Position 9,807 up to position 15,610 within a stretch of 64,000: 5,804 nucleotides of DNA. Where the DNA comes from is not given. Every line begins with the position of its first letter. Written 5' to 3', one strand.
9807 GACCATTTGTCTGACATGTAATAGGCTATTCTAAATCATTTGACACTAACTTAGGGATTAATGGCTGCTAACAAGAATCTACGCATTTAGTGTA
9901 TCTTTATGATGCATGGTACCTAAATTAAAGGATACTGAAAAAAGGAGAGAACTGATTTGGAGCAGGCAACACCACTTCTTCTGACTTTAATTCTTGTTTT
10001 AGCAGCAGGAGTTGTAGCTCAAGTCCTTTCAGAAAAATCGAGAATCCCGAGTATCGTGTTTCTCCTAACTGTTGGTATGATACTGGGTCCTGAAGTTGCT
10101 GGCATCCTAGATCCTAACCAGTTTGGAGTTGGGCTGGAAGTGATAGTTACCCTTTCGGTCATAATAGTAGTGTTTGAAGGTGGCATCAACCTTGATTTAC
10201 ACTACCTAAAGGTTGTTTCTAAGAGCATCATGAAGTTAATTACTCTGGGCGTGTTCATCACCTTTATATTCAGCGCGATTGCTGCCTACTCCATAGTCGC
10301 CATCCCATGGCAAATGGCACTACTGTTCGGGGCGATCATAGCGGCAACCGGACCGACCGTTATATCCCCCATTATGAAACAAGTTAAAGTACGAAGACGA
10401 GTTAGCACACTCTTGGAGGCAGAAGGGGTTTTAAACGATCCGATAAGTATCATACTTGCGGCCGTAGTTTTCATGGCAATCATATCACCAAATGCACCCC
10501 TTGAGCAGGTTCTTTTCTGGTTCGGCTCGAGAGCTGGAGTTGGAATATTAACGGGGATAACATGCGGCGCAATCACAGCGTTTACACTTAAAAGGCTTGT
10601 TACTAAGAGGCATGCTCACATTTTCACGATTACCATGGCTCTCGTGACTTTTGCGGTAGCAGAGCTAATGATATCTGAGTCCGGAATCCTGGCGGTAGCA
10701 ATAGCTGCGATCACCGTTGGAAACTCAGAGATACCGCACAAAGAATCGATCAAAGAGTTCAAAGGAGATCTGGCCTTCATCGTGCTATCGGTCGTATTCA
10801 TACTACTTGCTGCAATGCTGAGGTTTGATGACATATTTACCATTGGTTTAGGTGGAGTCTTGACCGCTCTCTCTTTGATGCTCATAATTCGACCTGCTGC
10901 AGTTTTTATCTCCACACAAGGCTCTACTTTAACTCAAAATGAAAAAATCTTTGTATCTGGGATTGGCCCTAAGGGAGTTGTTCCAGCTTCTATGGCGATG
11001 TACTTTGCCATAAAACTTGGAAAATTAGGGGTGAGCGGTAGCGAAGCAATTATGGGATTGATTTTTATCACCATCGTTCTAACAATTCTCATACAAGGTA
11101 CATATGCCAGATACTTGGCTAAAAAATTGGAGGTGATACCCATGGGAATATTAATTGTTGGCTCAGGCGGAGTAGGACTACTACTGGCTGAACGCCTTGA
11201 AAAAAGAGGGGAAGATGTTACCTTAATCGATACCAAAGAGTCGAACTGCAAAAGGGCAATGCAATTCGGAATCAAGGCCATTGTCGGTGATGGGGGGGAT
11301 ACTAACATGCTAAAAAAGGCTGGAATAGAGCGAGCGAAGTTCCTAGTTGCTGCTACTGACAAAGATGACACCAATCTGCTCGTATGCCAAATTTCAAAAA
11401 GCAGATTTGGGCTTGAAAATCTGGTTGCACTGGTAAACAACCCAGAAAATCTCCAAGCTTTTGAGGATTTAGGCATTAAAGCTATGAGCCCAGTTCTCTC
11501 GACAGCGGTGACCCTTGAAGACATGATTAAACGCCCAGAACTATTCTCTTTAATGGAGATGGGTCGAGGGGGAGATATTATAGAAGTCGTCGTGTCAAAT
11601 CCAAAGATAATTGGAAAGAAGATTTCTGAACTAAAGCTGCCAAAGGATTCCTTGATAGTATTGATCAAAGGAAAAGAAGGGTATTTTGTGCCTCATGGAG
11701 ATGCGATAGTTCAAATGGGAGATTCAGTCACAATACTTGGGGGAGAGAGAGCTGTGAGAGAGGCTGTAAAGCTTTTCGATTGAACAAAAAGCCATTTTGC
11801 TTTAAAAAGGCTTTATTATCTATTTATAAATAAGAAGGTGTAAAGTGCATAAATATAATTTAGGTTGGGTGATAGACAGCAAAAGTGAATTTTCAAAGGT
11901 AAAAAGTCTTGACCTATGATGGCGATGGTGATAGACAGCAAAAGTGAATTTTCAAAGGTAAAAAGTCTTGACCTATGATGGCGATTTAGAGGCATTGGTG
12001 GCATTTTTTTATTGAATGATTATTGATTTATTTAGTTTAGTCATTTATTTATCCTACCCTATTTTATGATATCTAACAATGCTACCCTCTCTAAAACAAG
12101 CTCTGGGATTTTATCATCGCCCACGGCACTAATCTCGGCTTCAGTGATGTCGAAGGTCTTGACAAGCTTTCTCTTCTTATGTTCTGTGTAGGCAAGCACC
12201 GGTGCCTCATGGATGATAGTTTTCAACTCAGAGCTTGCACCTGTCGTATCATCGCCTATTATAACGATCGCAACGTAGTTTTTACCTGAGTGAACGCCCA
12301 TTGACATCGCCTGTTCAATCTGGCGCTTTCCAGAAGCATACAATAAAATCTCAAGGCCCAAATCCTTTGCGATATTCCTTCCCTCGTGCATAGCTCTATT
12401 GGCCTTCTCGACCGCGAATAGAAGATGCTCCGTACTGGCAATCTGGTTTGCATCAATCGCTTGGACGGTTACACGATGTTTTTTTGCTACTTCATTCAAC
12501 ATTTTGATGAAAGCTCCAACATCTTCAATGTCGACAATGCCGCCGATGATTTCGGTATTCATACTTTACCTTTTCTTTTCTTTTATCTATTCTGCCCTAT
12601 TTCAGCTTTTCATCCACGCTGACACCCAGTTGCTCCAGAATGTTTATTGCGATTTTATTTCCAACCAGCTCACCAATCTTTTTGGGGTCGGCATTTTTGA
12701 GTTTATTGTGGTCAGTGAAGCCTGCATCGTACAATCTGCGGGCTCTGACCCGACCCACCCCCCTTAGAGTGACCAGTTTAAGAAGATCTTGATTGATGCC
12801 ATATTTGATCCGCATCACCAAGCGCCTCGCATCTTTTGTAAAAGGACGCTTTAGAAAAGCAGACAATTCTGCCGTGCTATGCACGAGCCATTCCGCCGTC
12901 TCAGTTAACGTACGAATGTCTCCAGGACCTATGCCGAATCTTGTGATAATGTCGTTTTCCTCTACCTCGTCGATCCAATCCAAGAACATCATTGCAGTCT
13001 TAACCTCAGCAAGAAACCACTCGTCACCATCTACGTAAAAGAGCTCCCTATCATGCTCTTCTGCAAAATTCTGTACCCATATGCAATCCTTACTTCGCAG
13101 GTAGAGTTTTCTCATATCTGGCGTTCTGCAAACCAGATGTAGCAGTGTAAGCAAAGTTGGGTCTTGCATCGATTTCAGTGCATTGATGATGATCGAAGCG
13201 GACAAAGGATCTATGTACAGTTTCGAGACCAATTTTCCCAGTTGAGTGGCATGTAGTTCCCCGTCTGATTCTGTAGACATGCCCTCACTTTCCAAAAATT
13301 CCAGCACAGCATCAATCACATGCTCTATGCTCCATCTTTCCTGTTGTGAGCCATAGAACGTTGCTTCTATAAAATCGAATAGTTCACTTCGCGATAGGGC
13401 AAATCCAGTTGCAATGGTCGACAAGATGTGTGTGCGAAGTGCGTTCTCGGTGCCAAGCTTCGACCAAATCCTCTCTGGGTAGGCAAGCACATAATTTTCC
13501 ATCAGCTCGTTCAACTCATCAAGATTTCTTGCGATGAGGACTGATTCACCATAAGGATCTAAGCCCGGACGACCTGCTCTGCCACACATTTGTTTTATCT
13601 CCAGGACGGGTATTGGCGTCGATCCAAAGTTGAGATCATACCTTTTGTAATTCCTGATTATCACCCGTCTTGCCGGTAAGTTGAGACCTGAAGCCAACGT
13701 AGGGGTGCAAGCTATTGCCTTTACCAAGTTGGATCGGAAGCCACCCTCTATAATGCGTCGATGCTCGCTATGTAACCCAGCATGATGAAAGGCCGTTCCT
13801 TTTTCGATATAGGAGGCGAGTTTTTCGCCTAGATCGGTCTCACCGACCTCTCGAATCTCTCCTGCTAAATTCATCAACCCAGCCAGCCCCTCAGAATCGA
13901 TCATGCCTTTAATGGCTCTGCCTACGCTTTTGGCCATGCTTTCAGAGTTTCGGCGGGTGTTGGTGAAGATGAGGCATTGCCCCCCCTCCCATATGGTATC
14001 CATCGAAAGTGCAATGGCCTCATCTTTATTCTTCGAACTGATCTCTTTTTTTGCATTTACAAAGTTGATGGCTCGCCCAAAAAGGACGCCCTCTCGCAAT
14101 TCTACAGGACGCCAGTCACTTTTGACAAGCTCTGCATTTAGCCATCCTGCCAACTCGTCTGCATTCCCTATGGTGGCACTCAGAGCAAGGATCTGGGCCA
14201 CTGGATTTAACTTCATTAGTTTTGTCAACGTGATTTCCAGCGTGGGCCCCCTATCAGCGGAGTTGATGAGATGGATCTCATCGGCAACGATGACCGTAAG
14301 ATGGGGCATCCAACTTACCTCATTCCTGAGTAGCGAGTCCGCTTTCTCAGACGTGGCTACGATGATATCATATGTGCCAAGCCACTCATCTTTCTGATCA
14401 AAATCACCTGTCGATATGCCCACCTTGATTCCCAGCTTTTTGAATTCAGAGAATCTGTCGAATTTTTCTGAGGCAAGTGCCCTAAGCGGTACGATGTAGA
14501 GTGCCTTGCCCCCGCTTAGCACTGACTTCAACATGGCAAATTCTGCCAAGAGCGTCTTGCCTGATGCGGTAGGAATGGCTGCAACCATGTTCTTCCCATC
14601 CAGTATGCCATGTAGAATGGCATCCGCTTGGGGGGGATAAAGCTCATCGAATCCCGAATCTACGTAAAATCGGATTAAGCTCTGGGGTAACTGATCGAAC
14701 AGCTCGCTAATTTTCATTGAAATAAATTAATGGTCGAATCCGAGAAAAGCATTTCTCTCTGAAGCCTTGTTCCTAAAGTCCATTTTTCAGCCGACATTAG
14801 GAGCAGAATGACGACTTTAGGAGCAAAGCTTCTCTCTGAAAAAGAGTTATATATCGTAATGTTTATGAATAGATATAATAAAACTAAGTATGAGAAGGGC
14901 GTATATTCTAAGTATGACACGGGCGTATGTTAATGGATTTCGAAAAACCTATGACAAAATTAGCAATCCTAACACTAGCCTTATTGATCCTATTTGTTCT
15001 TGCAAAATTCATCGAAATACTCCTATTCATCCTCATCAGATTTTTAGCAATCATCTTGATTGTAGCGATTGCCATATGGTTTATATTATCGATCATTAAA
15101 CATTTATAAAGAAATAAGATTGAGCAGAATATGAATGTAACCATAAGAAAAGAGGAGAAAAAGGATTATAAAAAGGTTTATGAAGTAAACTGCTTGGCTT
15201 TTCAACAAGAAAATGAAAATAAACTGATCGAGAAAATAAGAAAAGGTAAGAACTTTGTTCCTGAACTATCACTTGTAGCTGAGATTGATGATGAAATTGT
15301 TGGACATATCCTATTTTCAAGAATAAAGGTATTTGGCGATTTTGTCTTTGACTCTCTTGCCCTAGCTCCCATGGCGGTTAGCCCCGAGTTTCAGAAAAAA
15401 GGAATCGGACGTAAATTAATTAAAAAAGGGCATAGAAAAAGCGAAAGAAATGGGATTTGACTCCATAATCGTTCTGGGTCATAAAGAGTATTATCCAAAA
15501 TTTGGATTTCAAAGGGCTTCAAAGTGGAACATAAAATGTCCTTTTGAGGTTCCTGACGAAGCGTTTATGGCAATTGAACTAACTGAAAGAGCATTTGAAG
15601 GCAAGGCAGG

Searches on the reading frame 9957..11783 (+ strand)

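Call 54: search_protein_families(library=pfam, proteins=[window:9957-11783:+], max_evalue=0.001)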
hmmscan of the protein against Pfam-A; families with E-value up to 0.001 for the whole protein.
window:9957-11783:+ (608 aa): 8 families
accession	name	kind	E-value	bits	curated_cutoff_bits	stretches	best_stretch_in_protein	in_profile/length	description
PF00999.27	Na_H_Exchanger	-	7.1e-48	163.8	26.2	1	19-388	9-373/375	Sodium/hydrogen exchanger, transmembrane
PF02254.24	TrkA_N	-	5.2e-27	94.9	23.8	1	398-509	1-112/116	TrkA-N domain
PF02080.26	TrkA_C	-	8.5e-13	48.5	27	1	543-607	3-70/71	TrkA-C domain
PF02558.23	ApbA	-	6.4e-07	29.5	22.2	1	398-460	1-61/150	Ketopantoate reductase PanE/ApbA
PF13241.12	NAD_binding_7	-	1.7e-05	25.8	22.1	1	398-485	10-87/104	Putative NAD(P)-binding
PF01494.25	FAD_binding_3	-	0.00011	22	22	1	398-460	4-61/349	FAD binding domain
PF13450.12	NAD_binding_8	-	0.00039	21.1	21.9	1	400-429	1-30/68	NAD(P)-binding Rossmann-like domain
PF03435.24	Sacchrp_dh_NADP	-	0.0008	20.2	25.1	0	398-451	1-60/129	Saccharopine dehydrogenase NADP binding domain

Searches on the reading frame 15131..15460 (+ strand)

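Call 54: search_protein_families(library=pfam, proteins=[window:15131-15460:+], max_evalue=0.001)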
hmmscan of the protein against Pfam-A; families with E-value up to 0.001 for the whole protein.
window:15131-15460:+ (109 aa): 4 families
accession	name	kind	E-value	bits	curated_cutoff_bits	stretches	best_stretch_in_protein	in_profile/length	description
PF00583.31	Acetyltransf_1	-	1.5e-09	38.6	20.7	1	38-103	23-87/116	Acetyltransferase (GNAT) family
PF13508.13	Acetyltransf_7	-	1.3e-08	35.6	27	1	48-100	6-53/84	Acetyltransferase (GNAT) domain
PF13527.13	Acetyltransf_9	-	3.7e-08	33.8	25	1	4-108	1-105/127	Acetyltransferase (GNAT) domain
PF13673.13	Acetyltransf_10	-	5.8e-06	26.7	23.6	1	47-106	33-82/128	Acetyltransferase (GNAT) domain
